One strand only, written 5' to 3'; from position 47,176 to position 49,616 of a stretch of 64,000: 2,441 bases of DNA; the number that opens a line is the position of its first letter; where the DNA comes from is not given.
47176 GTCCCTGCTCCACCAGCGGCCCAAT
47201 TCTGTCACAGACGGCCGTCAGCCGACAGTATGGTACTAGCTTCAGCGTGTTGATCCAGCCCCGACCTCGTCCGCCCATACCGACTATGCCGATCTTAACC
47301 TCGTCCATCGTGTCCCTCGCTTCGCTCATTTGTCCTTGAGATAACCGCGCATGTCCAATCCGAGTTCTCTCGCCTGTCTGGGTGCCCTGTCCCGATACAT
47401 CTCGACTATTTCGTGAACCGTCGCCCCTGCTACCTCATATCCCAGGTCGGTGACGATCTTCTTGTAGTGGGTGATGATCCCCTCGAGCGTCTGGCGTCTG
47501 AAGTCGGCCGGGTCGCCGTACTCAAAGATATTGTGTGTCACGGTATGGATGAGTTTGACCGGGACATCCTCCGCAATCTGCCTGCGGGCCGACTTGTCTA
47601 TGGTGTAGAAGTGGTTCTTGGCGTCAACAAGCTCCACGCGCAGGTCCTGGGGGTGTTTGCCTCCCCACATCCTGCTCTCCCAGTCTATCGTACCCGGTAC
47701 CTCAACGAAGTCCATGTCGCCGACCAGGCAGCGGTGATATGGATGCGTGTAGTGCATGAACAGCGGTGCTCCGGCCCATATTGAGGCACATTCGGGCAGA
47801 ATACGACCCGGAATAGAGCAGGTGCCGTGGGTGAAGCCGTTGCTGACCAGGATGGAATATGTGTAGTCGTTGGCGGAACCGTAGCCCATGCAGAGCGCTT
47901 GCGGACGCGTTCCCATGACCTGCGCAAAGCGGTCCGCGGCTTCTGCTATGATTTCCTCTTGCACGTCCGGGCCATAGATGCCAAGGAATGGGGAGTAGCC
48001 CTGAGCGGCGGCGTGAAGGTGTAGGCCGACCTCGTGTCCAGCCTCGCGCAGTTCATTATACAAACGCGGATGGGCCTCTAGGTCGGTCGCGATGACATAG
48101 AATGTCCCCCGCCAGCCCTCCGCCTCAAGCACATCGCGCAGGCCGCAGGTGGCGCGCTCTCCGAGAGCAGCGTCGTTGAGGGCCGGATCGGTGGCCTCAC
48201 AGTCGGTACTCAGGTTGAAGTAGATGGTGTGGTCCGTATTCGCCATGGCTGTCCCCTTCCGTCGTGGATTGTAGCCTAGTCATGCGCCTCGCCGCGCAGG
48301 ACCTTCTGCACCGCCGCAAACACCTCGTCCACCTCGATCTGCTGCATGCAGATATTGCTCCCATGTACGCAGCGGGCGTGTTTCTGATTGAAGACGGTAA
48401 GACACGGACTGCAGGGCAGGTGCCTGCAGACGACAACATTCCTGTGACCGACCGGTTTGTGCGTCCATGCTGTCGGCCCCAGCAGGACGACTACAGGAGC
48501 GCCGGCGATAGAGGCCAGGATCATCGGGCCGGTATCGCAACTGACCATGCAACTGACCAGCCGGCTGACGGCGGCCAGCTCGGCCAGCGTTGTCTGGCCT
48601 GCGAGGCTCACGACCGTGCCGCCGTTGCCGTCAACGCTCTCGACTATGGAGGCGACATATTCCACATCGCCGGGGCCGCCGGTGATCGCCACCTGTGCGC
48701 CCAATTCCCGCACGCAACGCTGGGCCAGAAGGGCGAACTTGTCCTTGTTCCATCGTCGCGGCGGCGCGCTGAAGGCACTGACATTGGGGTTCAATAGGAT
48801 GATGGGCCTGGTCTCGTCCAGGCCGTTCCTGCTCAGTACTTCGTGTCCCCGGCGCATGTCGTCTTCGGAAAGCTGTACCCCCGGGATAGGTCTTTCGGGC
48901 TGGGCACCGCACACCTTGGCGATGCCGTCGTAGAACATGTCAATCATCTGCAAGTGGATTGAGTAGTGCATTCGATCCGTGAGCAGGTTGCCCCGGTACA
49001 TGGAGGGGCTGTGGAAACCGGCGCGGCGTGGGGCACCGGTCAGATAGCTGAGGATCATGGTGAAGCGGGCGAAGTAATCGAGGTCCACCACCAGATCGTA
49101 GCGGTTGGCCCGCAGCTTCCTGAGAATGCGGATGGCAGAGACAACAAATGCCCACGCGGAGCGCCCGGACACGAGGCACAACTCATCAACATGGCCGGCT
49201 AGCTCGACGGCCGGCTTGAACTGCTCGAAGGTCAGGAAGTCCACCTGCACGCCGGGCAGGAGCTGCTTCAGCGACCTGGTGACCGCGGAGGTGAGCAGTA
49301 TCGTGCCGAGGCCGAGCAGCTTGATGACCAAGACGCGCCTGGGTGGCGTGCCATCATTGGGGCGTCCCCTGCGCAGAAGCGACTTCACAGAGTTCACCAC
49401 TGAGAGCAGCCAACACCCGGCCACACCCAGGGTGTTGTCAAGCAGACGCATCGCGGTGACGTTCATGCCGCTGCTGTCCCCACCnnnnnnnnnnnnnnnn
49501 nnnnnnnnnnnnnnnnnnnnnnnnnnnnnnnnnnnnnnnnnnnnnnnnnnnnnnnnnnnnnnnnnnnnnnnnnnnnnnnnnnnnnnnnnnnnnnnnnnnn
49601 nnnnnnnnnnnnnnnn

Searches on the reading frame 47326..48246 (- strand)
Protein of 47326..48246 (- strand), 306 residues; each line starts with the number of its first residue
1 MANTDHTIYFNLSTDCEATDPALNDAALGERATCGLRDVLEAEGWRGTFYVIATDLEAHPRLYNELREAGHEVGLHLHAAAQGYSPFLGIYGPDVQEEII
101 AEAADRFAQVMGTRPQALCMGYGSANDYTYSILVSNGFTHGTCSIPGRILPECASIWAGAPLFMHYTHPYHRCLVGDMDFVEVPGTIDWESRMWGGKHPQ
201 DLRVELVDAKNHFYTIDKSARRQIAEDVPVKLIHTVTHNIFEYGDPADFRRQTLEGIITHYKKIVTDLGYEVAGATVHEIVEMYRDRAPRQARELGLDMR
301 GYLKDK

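Call 15: search_protein_families(library=pfam, proteins=[window:47326-48246:-], max_evalue=0.001)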
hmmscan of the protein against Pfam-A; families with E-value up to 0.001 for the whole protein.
window:47326-48246:- (306 aa): 1 family
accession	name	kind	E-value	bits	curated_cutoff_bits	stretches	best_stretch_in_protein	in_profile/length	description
PF01522.26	Polysacc_deac_1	-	5.8e-12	46.1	23.1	1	36-139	24-122/124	Polysaccharide deacetylase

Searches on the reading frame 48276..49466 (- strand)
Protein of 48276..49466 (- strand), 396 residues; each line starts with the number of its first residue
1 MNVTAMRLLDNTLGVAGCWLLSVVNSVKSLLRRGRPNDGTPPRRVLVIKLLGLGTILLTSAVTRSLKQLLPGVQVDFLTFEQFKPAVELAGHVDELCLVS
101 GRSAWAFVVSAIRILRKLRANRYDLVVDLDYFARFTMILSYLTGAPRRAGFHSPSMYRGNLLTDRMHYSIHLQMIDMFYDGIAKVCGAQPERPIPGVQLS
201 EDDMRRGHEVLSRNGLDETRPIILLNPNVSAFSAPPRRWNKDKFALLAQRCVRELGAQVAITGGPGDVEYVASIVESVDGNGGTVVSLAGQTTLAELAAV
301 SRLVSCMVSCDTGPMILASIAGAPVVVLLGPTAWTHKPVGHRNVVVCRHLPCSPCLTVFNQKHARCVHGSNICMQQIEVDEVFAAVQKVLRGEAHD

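Call 15: search_protein_families(library=pfam, proteins=[window:48276-49466:-], max_evalue=0.001)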
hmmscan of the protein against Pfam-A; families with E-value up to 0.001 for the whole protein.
window:48276-49466:- (396 aa): 1 family
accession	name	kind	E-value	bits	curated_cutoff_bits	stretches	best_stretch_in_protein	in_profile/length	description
PF01075.23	Glyco_transf_9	-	1.1e-24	87.6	22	1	113-357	3-238/247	Glycosyltransferase family 9 (heptosyltransferase)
